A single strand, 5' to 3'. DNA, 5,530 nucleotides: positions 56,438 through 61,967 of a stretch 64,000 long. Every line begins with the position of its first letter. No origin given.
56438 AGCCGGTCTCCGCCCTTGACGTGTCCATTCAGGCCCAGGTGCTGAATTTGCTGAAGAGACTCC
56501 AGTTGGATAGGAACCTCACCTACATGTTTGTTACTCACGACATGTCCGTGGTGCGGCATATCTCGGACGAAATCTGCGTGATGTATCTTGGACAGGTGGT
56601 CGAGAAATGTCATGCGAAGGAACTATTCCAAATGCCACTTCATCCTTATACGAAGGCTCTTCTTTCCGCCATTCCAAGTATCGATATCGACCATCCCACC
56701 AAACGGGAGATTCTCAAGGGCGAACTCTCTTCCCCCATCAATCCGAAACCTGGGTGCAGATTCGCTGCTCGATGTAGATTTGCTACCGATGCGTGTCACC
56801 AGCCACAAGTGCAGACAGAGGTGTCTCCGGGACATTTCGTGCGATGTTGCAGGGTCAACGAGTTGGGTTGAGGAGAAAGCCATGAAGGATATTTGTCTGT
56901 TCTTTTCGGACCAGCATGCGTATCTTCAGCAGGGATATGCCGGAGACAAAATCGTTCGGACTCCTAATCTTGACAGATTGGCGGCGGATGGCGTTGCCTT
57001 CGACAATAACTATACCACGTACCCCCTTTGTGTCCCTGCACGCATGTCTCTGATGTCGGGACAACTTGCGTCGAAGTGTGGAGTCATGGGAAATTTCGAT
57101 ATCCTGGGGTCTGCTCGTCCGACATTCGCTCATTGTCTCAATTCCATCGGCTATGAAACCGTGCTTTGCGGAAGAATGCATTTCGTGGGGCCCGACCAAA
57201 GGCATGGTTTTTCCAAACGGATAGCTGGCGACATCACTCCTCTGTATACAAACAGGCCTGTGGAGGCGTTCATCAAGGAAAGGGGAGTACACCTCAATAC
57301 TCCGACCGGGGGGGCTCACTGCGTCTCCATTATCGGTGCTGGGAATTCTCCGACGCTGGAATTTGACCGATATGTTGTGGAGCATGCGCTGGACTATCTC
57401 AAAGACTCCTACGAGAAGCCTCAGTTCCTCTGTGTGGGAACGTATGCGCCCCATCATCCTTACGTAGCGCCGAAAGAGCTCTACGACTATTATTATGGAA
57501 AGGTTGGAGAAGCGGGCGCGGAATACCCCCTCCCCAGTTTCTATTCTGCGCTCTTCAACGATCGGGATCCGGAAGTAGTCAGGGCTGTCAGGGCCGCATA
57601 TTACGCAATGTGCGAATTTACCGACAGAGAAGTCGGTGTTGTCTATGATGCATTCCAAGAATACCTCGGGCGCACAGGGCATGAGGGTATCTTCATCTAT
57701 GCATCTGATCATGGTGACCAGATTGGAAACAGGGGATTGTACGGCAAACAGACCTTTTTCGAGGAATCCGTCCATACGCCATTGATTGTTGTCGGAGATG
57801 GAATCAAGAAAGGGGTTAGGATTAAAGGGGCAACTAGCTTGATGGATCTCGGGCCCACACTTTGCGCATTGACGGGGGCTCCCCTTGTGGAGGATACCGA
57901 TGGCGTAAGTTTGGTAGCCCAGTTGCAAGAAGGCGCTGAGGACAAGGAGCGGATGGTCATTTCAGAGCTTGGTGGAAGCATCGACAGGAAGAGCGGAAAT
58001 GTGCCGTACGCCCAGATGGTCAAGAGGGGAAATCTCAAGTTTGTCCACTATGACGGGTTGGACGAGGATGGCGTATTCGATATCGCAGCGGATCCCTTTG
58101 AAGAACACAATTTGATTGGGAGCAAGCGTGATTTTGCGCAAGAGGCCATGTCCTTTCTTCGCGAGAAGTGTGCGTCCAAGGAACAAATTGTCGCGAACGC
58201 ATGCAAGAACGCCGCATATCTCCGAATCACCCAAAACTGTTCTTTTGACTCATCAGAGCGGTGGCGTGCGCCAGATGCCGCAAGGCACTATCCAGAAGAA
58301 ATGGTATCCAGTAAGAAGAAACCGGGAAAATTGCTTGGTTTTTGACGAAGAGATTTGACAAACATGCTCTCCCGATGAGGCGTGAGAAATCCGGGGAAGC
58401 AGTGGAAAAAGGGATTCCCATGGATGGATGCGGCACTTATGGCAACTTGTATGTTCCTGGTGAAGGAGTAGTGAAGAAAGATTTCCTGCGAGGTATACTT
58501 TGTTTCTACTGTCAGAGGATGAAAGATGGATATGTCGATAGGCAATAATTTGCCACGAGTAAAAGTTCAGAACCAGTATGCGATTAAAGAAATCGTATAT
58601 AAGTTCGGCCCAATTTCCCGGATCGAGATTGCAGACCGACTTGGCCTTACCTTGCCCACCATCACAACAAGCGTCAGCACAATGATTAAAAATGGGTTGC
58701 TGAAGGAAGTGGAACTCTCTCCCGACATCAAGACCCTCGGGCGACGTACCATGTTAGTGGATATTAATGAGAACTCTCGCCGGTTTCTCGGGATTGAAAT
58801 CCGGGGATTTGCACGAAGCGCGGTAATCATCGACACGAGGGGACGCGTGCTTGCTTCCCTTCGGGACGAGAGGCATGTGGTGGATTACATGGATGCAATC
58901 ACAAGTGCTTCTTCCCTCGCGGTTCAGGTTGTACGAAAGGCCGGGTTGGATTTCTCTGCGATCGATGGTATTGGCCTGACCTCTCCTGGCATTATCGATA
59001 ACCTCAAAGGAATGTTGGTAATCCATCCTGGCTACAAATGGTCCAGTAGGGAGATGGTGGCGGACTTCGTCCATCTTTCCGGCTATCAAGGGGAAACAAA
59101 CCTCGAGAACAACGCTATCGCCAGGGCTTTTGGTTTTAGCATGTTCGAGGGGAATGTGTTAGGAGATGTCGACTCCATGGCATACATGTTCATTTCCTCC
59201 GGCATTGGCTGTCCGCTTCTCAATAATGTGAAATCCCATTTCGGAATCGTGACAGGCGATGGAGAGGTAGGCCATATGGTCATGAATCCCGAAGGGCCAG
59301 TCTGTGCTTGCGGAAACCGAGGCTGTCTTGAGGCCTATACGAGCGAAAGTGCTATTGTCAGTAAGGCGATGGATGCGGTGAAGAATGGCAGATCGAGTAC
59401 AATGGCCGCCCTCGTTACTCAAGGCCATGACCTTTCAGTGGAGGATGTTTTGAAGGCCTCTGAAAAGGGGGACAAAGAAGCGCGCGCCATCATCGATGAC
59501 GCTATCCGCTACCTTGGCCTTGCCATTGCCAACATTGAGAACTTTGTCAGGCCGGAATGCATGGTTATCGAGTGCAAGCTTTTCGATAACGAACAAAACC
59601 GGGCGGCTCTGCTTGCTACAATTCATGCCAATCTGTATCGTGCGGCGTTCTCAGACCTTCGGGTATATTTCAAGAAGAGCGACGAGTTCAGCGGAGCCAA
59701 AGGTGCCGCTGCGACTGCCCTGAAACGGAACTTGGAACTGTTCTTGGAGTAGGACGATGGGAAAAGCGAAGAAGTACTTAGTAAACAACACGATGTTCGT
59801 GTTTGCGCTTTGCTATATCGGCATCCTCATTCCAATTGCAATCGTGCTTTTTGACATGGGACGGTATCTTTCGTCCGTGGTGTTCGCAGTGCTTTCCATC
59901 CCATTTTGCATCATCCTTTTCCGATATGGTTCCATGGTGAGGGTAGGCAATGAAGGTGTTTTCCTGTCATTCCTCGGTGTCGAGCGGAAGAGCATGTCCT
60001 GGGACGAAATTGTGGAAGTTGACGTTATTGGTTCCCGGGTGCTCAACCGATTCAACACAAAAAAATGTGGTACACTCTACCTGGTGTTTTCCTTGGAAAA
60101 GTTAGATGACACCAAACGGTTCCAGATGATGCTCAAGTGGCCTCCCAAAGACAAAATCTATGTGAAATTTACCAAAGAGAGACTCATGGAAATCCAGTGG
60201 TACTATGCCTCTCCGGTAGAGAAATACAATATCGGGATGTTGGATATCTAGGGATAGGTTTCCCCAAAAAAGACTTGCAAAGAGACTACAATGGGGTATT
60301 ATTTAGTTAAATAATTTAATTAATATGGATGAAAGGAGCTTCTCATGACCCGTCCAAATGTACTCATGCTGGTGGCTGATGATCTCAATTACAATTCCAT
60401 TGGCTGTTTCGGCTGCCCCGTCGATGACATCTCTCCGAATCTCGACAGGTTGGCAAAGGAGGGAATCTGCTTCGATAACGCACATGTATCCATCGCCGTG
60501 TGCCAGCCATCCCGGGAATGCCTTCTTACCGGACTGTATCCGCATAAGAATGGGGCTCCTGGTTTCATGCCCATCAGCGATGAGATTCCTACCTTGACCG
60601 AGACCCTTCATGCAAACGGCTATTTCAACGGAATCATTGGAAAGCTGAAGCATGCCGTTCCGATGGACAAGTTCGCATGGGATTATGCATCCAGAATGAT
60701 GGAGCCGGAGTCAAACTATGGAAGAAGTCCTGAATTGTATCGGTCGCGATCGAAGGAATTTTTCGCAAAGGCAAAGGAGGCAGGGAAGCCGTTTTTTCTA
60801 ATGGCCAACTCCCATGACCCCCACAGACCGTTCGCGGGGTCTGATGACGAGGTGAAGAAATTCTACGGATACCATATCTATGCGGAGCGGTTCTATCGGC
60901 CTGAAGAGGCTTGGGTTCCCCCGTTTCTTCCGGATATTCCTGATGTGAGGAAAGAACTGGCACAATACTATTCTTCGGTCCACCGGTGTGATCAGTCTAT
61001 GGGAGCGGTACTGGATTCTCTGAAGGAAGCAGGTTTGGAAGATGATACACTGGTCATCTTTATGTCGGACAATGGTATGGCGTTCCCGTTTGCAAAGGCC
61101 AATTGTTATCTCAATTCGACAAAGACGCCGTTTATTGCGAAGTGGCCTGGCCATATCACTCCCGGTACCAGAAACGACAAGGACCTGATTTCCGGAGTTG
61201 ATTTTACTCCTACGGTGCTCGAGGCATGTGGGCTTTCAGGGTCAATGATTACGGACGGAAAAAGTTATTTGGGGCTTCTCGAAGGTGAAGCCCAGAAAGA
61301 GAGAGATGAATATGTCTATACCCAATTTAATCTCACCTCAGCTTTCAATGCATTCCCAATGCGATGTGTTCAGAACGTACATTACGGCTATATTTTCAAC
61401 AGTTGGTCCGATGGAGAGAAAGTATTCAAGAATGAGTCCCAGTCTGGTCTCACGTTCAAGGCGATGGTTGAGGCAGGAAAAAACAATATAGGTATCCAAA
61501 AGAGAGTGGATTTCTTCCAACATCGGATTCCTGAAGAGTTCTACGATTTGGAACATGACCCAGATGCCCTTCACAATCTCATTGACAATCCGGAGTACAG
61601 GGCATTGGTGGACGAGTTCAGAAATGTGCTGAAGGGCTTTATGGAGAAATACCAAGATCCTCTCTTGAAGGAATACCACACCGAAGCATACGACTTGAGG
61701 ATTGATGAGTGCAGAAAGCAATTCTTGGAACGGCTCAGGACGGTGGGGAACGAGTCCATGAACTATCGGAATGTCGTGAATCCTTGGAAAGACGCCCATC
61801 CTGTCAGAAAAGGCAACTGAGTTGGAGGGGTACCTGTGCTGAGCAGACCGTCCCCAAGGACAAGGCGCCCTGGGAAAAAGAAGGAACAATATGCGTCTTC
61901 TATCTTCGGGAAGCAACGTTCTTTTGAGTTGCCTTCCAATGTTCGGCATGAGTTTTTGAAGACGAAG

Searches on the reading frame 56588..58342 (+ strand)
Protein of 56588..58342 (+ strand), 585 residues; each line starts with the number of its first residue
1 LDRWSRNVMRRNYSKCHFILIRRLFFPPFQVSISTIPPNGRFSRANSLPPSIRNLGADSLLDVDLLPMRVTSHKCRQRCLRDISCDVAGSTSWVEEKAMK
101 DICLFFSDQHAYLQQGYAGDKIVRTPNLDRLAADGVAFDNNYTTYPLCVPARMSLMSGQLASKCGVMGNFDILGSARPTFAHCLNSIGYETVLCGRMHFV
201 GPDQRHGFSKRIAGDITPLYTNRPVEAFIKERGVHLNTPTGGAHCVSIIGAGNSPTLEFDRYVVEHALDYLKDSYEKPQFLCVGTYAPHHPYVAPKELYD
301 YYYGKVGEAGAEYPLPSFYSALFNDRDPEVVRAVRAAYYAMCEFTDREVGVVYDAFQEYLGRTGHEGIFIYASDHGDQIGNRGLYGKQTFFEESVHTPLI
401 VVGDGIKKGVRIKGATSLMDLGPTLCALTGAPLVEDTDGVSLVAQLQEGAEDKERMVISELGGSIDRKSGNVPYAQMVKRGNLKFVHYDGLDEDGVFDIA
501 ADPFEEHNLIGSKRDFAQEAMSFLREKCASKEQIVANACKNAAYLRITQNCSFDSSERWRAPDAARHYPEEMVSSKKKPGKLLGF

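Call 77: search_protein_families(library=pfam, proteins=[window:56588-58342:+], max_evalue=0.00001)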
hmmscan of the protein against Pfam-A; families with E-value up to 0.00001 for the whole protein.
window:56588-58342:+ (585 aa): 2 families
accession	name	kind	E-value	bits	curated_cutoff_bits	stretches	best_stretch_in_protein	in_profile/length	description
PF00884.28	Sulfatase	-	2.3e-36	126.1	25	1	106-431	7-301/301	Sulfatase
PF16347.10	SGSH_C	-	1.7e-08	35.2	29.3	1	380-514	1-136/154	N-sulphoglucosamine sulphohydrolase, C-terminal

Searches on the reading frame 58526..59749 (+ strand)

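Call 77: search_protein_families(library=pfam, proteins=[window:58526-59749:+], max_evalue=0.00001)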
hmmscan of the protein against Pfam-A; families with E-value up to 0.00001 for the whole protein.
window:58526-59749:+ (408 aa): 1 family
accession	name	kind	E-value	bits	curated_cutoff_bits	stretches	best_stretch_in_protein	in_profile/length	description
PF00480.26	ROK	-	9.5e-38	130.8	22.9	1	88-400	2-293/294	ROK family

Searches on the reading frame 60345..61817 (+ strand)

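Call 77: search_protein_families(library=pfam, proteins=[window:60345-61817:+], max_evalue=0.00001)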
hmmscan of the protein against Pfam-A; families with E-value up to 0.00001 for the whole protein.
window:60345-61817:+ (491 aa): 3 families
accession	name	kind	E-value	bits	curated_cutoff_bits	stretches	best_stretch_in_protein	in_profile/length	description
PF00884.28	Sulfatase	-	8.7e-45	153.8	25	1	4-296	1-300/301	Sulfatase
PF16347.10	SGSH_C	-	9.1e-20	71.8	29.3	1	249-350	6-107/154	N-sulphoglucosamine sulphohydrolase, C-terminal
PF01663.27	Phosphodiest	-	6.6e-10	39.5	23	1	30-246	20-222/342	Type I phosphodiesterase / nucleotide pyrophosphatase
